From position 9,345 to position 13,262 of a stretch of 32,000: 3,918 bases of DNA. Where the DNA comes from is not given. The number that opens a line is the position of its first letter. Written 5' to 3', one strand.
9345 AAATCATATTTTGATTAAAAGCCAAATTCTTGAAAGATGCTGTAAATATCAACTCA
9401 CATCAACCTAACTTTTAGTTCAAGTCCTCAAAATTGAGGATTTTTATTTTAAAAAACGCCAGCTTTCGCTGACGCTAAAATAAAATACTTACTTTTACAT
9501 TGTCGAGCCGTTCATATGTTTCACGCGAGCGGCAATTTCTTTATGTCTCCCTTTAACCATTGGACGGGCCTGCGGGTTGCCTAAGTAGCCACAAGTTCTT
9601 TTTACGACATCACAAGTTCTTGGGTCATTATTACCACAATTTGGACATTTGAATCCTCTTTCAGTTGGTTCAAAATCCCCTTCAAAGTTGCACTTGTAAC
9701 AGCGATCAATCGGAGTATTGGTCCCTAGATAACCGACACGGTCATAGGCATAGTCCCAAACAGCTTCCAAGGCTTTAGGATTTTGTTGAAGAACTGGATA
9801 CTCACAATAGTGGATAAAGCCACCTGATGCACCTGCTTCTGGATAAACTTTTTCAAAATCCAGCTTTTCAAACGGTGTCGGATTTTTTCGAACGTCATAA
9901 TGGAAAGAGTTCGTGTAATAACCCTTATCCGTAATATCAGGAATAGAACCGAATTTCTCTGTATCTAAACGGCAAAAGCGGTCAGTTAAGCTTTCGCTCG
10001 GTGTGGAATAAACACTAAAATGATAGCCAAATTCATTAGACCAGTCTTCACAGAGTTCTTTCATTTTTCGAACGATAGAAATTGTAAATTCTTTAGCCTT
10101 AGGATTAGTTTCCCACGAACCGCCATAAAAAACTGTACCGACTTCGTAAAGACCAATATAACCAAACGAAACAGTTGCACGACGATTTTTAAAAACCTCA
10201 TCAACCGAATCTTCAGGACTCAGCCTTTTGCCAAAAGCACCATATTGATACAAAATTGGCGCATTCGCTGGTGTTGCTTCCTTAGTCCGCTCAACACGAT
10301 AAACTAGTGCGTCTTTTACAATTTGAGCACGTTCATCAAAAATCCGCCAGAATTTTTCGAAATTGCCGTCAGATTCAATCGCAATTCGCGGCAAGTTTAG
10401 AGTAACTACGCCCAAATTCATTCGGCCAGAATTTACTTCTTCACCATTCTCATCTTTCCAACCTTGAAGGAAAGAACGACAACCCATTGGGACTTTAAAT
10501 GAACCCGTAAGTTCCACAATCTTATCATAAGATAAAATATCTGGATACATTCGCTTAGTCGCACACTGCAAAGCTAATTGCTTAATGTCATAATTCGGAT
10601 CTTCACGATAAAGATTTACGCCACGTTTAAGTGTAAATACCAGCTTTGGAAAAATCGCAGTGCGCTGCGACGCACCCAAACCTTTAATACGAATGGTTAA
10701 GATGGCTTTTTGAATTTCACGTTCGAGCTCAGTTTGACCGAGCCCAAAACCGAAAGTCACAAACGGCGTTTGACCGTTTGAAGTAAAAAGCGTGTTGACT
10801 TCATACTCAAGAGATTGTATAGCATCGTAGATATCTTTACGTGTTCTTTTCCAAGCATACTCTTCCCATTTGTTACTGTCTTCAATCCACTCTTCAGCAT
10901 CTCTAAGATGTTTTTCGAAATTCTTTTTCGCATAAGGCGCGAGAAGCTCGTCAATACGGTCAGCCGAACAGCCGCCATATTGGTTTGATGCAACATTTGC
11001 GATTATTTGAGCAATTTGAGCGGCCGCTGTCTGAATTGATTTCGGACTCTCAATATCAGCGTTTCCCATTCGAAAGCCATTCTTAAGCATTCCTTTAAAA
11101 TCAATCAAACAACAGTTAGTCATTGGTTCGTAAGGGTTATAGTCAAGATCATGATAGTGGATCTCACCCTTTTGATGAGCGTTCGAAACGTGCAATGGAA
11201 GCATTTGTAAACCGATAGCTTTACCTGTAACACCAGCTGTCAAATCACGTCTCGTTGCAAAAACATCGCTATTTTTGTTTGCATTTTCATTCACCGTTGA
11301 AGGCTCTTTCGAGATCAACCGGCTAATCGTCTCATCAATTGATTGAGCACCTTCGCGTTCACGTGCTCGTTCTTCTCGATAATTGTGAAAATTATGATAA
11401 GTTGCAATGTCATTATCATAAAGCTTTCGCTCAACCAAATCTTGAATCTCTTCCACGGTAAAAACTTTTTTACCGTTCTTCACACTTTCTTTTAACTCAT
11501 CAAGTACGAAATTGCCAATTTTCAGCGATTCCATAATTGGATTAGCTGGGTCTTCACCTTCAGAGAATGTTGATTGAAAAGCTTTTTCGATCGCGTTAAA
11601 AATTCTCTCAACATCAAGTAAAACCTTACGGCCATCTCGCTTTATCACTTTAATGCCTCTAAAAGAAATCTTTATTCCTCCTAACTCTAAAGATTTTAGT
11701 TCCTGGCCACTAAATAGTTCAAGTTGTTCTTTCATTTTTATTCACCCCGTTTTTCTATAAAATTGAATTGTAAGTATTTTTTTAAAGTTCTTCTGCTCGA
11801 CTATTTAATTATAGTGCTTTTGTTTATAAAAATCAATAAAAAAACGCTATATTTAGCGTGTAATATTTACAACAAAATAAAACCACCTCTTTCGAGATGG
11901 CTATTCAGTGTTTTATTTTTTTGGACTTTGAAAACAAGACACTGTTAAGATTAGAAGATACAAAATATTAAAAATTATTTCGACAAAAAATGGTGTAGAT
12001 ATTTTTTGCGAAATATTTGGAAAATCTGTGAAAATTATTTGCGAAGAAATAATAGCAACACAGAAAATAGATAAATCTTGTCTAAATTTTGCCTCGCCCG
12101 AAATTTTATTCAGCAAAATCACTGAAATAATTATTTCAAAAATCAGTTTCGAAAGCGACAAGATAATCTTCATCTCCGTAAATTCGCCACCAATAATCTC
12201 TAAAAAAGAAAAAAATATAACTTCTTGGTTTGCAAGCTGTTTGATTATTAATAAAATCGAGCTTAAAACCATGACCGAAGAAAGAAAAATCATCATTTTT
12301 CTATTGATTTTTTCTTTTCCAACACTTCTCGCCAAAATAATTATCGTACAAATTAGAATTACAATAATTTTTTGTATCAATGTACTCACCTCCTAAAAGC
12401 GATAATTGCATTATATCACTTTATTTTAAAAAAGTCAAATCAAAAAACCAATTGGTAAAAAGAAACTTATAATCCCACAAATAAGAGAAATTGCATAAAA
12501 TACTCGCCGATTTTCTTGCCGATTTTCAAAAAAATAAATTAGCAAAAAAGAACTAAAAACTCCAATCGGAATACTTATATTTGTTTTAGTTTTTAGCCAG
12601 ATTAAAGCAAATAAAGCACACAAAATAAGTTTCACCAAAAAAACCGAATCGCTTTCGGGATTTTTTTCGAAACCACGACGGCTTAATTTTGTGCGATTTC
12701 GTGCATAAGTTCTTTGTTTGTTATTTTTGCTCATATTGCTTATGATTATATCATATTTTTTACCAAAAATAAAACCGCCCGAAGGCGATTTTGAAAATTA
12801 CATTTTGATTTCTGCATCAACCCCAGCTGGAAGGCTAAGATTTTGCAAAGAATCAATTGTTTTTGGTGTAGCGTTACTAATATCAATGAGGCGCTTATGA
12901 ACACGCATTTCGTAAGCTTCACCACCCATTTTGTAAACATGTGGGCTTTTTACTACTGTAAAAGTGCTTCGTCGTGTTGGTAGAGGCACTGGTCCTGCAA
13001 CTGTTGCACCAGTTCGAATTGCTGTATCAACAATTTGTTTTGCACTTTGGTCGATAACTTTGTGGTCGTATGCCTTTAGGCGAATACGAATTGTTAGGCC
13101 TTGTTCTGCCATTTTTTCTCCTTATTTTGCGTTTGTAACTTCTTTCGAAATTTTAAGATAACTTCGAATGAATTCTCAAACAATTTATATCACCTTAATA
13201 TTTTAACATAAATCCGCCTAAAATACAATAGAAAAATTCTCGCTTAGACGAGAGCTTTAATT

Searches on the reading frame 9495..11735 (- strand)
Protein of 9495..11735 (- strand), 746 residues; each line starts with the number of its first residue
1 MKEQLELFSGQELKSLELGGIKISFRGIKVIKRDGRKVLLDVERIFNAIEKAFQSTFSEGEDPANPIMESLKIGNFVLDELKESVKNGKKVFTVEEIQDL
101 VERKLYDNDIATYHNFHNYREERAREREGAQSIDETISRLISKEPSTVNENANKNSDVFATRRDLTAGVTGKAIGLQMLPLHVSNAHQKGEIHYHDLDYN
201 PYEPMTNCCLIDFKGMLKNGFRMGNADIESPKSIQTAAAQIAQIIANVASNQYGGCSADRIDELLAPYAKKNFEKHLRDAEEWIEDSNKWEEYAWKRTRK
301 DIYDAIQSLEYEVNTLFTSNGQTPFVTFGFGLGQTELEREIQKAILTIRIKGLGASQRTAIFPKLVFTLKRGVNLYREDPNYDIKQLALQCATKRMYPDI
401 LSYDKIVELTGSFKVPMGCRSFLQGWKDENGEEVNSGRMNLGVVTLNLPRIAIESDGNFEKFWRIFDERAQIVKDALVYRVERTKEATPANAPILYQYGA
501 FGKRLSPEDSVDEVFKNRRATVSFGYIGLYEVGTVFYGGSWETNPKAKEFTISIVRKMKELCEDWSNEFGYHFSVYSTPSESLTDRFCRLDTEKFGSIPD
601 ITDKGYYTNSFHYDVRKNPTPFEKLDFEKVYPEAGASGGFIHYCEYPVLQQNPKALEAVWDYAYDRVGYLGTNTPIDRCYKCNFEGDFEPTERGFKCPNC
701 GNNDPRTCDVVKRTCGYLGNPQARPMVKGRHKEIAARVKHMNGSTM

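Call 7: search_protein_families(library=ncbifam, proteins=[window:9495-11735:-])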
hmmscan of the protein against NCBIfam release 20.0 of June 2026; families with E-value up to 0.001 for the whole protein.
window:9495-11735:- (746 aa): 12 families
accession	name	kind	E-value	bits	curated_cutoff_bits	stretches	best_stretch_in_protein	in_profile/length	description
NF006732.0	PRK09263.1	equivalog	0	1143.4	657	1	28-744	3-709/712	anaerobic ribonucleoside-triphosphate reductase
TIGR02487.1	NrdD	equivalog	7.7e-179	595.9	326.35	1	149-740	1-581/581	anaerobic ribonucleoside-triphosphate reductase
NF005497.0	PRK07111.1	equivalog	3e-137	459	764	2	285-741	291-744/746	anaerobic ribonucleoside triphosphate reductase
NF011292.0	PRK14704.1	equivalog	8e-99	331.9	736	1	141-740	19-617/618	anaerobic ribonucleoside triphosphate reductase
NF006126.0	PRK08270.1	equivalog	1.1e-46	159.4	548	2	29-272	4-238/684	ribonucleoside triphosphate reductase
NF006358.0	PRK08579.1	equivalog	5.9e-21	74.3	585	2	441-718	335-602/624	anaerobic ribonucleoside triphosphate reductase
NF006127.0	PRK08271.1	equivalog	1.5e-16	60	545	1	433-722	349-610/631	anaerobic ribonucleoside-triphosphate reductase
TIGR02827.1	RNR_anaer_Bdell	equivalog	4.1e-11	42.1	568.3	1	433-737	320-594/596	anaerobic ribonucleoside-triphosphate reductase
NF009029.0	PRK12365.1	equivalog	2.5e-10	39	1350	1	27-138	8-122/1046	ribonucleoside-diphosphate reductase subunit alpha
NF009028.0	PRK12364.1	equivalog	1.5e-09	36.4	1377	1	29-138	2-106/842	ribonucleoside-diphosphate reductase subunit alpha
NF005010.0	PRK06406.1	subfamily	2.3e-08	32.7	1125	1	29-131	6-103/771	vitamin B12-dependent ribonucleotide reductase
NF005544.0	PRK07207.1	equivalog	2.6e-08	32.2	965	1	26-134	32-141/965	ribonucleoside-diphosphate reductase subunit alpha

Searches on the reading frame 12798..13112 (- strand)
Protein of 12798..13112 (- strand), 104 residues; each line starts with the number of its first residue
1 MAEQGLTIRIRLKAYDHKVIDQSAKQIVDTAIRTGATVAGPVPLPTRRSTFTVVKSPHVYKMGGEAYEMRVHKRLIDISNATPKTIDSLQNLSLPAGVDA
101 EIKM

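Call 8: search_protein_families(library=ncbifam, proteins=[window:12798-13112:-])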
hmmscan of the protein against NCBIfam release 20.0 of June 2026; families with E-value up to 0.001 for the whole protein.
window:12798-13112:- (104 aa): 3 families
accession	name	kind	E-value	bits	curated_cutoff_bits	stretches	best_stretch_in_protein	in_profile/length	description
NF001861.0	PRK00596.1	equivalog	4e-42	142.6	85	1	7-104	5-102/102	30S ribosomal protein S10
TIGR01049.1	rpsJ_bact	equivalog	2.5e-38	130.3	72.75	1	8-104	3-99/99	30S ribosomal protein S10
TIGR01046.1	uS10_euk_arch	equivalog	5.3e-19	68.5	96.25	1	8-104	3-99/99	30S ribosomal protein S10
